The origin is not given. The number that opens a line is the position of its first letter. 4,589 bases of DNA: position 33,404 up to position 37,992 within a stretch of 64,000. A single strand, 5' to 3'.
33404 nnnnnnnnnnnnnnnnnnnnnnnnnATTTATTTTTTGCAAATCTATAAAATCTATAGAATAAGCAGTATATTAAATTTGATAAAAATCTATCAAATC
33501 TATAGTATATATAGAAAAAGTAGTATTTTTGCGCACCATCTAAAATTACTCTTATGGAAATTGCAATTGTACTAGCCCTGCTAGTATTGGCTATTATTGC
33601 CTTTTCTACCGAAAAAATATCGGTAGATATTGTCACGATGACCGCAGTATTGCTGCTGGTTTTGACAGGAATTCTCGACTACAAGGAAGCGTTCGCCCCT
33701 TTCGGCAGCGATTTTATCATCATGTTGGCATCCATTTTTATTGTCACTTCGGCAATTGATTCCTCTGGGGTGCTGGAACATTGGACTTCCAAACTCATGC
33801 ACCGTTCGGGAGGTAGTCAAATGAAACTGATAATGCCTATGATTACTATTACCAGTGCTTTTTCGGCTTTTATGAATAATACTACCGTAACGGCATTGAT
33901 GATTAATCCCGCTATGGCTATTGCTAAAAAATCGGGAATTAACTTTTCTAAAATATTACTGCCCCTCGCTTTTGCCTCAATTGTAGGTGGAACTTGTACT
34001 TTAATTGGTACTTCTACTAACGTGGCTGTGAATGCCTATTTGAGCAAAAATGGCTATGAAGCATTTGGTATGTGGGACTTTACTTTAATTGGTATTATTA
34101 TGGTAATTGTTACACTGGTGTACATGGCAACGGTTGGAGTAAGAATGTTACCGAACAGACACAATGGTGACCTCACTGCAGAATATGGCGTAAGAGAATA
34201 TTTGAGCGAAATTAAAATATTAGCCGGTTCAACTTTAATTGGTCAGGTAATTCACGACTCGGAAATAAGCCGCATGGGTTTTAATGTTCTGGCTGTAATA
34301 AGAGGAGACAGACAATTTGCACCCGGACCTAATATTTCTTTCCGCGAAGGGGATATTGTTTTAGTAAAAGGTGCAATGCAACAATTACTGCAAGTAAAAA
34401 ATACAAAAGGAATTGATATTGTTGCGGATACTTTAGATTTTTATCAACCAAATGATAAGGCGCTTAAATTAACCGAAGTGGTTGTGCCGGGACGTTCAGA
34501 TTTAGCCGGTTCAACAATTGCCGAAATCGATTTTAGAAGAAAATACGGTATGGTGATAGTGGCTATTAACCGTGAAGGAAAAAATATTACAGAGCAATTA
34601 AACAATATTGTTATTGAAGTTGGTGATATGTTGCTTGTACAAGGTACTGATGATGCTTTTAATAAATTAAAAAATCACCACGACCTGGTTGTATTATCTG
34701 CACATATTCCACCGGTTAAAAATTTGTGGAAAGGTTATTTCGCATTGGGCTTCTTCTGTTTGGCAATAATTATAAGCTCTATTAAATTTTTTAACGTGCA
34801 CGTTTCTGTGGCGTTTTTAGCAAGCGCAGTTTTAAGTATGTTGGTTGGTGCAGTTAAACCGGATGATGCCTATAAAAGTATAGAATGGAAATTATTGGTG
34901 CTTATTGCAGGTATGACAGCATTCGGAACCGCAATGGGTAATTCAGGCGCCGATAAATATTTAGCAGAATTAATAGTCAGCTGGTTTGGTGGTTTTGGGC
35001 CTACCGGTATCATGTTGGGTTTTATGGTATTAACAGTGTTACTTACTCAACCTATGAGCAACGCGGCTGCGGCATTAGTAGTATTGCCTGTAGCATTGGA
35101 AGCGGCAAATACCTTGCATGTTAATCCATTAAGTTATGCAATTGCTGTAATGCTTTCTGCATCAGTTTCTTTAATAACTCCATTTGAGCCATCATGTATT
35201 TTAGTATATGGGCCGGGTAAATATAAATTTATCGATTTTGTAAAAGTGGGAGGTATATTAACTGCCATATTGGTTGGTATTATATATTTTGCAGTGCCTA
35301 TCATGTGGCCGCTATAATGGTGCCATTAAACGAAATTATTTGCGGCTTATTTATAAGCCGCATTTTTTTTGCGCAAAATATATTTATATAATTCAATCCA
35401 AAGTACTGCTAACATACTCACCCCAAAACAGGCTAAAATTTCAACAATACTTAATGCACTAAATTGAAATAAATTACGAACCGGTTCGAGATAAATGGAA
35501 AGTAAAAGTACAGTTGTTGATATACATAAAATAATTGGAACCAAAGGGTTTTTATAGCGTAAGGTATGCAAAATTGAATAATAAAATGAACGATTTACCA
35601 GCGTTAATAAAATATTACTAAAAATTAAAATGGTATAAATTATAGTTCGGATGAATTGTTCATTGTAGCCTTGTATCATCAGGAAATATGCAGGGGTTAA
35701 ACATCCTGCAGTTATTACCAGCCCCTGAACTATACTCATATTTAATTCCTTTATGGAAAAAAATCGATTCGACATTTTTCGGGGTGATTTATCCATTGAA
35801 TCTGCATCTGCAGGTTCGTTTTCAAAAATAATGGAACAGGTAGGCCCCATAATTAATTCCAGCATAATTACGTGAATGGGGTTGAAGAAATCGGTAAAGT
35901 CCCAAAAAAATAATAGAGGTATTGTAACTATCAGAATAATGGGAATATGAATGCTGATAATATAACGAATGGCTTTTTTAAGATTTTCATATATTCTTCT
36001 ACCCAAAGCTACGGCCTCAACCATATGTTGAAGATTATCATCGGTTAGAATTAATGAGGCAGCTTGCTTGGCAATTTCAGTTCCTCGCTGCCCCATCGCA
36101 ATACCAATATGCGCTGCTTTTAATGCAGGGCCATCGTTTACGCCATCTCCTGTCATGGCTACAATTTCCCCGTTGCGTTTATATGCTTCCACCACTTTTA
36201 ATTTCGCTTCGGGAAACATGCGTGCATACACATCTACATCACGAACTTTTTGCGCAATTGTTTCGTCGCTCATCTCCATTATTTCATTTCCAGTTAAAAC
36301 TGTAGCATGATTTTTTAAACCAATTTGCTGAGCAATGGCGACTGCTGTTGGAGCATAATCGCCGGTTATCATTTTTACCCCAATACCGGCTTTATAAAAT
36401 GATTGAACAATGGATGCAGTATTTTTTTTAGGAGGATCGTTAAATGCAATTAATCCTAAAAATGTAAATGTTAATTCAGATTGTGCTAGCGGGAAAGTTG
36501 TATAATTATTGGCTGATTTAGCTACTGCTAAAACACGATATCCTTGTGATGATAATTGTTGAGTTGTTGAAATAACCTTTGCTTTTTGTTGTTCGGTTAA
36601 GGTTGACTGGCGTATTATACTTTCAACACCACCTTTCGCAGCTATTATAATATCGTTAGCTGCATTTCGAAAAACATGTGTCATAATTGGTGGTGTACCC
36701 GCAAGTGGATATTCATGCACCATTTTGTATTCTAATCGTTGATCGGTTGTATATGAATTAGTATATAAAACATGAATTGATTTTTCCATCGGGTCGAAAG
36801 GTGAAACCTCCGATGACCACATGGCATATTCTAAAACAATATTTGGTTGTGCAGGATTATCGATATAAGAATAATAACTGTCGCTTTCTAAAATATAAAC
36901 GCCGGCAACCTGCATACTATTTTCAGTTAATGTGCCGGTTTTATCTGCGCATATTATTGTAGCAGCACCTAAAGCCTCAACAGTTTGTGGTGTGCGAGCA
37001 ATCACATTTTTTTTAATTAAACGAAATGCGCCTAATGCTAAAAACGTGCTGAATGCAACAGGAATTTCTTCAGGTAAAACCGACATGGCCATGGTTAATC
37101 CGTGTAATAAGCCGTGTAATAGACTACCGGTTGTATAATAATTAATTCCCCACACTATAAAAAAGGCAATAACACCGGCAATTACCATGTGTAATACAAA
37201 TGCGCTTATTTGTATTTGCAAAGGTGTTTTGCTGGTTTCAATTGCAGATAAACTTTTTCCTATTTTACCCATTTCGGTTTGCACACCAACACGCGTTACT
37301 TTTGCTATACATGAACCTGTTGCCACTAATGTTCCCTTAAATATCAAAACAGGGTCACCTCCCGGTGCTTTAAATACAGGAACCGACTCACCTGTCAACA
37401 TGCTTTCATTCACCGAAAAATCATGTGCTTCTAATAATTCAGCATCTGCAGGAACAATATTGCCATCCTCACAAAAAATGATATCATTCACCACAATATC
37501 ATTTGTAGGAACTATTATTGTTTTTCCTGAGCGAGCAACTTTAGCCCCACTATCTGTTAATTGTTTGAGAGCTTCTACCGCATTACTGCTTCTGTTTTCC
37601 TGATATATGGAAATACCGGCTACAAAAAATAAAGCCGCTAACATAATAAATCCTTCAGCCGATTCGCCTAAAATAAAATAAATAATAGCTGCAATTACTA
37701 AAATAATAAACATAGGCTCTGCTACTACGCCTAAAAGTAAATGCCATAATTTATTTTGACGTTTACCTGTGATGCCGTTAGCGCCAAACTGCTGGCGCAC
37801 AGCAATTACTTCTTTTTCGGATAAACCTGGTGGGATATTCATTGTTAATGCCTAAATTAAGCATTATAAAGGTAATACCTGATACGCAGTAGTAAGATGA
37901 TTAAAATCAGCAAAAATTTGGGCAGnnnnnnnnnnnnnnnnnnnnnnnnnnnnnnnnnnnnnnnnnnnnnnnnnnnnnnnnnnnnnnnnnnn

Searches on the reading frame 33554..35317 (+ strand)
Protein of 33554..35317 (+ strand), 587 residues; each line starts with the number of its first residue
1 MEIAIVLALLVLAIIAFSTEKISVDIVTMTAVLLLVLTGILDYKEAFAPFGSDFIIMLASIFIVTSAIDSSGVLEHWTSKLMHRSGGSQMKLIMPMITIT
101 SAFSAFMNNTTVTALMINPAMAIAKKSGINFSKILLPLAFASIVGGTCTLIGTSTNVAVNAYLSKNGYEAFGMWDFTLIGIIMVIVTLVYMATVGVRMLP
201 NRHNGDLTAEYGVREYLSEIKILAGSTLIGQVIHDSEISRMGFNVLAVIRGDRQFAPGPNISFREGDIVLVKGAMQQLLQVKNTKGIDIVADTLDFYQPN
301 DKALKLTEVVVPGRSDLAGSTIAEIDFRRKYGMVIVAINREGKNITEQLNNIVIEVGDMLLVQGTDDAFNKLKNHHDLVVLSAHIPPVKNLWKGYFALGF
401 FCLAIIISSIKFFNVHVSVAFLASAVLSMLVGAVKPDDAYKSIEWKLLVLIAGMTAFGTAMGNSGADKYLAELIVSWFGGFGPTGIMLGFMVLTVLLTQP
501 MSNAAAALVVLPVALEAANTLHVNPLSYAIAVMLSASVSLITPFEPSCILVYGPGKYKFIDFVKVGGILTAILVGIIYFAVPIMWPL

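Call 9: search_protein_families(library=pfam, proteins=[window:33554-35317:+])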
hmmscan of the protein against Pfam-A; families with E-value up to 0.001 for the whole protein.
window:33554-35317:+ (587 aa): 3 families
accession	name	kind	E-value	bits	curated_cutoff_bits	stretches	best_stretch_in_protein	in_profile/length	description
PF03600.22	CitMHS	-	3.2e-75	253.8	31.9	2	14-532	1-335/336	Citrate transporter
PF02080.26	TrkA_C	-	6e-24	84.2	27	2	306-374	1-68/71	TrkA-C domain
PF07158.17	MatC_N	-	7.7e-05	23.2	23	0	400-537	10-146/149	Dicarboxylate carrier protein MatC N-terminus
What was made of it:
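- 33554..35317 (+): CitMHS / IT-superfamily anion permease with two TrkA_C domains. Pfam (call 9).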

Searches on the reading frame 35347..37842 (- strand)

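Call 9: search_protein_families(library=pfam, proteins=[window:35347-37842:-])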
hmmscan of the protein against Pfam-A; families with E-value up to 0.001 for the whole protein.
window:35347-37842:- (831 aa): 5 families
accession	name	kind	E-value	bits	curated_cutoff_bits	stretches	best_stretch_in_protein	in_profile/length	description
PF00122.25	E1-E2_ATPase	-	3.1e-40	138.1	28.1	1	95-278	2-181/181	E1-E2 ATPase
PF00689.26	Cation_ATPase_C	-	9.2e-31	107.4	27.3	1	653-822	4-175/175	Cation transporting ATPase, C-terminus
PF00702.32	Hydrolase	-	2e-15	58.1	26.4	1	297-578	4-191/191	haloacid dehalogenase-like hydrolase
PF00690.31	Cation_ATPase_N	-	4.2e-09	36.4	20.4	1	4-54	18-68/69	Cation transporter/ATPase, N-terminus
PF08282.18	Hydrolase_3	-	1.5e-05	25.3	20.9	1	549-602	194-246/255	haloacid dehalogenase-like hydrolase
